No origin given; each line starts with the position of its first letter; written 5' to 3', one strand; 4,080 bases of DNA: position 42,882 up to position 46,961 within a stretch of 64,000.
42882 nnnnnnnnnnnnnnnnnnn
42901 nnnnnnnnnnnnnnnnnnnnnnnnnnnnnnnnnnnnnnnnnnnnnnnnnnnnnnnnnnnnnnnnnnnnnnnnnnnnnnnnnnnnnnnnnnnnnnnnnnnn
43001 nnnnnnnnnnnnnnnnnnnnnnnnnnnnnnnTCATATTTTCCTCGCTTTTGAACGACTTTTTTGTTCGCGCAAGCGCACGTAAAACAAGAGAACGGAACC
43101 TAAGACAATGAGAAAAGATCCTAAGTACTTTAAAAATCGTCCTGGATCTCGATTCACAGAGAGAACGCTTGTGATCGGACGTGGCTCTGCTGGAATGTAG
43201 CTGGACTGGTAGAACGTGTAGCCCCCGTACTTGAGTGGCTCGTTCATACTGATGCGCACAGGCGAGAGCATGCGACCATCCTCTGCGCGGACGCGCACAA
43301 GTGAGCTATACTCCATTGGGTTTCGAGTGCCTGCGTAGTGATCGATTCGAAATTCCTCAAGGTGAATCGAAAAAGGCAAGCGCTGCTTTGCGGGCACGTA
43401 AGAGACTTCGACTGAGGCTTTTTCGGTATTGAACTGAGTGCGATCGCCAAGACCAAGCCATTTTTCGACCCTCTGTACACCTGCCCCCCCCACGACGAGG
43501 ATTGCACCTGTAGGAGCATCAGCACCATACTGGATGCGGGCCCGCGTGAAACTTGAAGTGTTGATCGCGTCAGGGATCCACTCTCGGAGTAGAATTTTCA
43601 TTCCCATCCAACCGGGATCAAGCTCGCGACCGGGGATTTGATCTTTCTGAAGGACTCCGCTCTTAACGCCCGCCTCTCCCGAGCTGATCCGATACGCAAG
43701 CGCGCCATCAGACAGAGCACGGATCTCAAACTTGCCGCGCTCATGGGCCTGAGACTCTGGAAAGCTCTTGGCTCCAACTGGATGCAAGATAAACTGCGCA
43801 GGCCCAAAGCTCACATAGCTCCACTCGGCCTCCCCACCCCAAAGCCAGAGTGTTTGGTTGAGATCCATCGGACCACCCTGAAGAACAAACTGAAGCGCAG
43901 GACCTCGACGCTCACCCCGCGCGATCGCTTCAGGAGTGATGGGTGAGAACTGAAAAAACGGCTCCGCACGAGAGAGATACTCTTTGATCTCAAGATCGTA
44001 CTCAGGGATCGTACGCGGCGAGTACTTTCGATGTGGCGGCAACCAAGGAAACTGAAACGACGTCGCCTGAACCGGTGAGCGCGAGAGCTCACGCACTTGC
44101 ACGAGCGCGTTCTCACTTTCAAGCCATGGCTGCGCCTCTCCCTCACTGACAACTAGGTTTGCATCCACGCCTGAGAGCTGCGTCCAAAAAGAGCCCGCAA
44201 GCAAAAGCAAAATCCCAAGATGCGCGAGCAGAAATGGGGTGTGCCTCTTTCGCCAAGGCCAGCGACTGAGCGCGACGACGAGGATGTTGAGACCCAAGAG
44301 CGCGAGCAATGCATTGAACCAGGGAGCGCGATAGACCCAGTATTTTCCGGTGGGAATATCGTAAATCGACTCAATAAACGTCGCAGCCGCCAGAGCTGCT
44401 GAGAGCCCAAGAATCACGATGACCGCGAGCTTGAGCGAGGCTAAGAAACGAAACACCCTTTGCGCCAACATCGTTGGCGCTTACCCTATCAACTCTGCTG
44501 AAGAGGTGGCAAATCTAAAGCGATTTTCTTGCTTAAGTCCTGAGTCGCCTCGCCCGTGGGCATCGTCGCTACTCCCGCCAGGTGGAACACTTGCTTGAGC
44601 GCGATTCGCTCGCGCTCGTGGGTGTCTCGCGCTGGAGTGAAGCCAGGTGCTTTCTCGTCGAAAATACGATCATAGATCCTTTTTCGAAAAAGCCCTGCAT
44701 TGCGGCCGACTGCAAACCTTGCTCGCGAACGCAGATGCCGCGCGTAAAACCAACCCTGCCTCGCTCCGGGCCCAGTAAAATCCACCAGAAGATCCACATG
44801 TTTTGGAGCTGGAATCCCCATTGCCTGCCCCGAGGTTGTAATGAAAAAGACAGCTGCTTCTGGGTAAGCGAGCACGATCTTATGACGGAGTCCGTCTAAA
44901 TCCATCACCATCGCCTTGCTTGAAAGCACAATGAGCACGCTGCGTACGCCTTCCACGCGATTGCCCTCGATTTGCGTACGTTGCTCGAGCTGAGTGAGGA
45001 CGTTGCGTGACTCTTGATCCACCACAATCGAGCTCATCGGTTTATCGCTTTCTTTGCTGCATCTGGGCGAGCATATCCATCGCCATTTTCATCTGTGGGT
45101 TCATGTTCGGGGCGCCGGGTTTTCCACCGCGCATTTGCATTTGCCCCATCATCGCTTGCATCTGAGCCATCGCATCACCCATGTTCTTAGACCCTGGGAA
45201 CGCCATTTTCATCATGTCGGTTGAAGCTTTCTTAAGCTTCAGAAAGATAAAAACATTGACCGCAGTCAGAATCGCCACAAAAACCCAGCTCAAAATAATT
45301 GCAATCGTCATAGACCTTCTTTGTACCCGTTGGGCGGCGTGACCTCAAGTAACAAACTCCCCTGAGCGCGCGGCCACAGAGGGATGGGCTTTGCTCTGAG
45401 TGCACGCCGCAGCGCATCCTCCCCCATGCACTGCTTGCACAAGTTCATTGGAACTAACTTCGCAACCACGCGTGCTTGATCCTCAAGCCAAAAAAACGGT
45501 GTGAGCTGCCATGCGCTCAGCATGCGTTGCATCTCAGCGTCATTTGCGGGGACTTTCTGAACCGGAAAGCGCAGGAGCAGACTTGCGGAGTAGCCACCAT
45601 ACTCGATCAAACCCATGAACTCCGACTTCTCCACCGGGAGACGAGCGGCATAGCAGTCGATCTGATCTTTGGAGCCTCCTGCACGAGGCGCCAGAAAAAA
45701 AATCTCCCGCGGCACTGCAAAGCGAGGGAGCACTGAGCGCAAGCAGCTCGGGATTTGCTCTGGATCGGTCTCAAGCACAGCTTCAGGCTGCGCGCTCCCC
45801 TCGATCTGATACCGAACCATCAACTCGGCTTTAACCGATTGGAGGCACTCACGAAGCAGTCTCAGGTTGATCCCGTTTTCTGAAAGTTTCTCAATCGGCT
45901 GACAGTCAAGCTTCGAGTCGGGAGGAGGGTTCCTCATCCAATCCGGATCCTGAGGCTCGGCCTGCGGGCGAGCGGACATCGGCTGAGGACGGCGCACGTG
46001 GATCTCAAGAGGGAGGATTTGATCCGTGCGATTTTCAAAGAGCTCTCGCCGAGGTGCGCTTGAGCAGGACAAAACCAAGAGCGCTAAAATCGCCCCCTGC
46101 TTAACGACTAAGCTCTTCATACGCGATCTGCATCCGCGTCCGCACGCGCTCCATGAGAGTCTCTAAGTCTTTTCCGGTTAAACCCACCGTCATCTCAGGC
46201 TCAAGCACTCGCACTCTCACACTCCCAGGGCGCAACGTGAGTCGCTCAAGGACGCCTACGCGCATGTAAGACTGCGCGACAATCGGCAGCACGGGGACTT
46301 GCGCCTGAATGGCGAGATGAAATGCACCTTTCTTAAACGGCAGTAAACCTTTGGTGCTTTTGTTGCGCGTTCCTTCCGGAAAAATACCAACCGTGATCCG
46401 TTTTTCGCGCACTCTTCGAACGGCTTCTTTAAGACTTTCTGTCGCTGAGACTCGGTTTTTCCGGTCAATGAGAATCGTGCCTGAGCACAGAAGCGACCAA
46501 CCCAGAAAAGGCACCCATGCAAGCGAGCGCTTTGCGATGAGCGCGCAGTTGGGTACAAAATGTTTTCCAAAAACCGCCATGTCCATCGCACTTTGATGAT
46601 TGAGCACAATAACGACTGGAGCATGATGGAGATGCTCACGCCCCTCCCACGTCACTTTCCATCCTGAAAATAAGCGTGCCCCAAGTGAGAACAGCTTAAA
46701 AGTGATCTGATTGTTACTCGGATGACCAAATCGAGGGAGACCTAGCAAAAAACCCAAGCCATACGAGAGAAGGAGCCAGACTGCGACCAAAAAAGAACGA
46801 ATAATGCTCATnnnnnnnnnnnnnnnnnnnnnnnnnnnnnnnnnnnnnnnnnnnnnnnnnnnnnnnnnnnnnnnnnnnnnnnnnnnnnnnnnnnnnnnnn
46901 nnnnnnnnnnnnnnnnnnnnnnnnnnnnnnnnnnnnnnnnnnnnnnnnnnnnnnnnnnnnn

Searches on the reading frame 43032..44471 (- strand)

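Call 17: search_protein_families(library=pfam, proteins=[window:43032-44471:-], max_evalue=0.0001)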
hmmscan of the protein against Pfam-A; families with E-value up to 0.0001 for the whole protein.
window:43032-44471:- (479 aa): 1 family
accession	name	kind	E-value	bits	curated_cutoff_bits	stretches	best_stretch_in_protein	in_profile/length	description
PF05140.19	ResB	-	1.6e-24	87.1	24.6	1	358-425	200-265/486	ResB-like family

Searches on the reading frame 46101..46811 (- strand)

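Call 17: search_protein_families(library=pfam, proteins=[window:46101-46811:-], max_evalue=0.0001)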
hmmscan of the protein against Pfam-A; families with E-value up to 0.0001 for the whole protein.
window:46101-46811:- (236 aa): 1 family
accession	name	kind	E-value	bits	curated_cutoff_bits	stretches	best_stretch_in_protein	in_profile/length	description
PF01553.26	Acyltransferase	-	2.8e-34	118.2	23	1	52-178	1-130/132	Acyltransferase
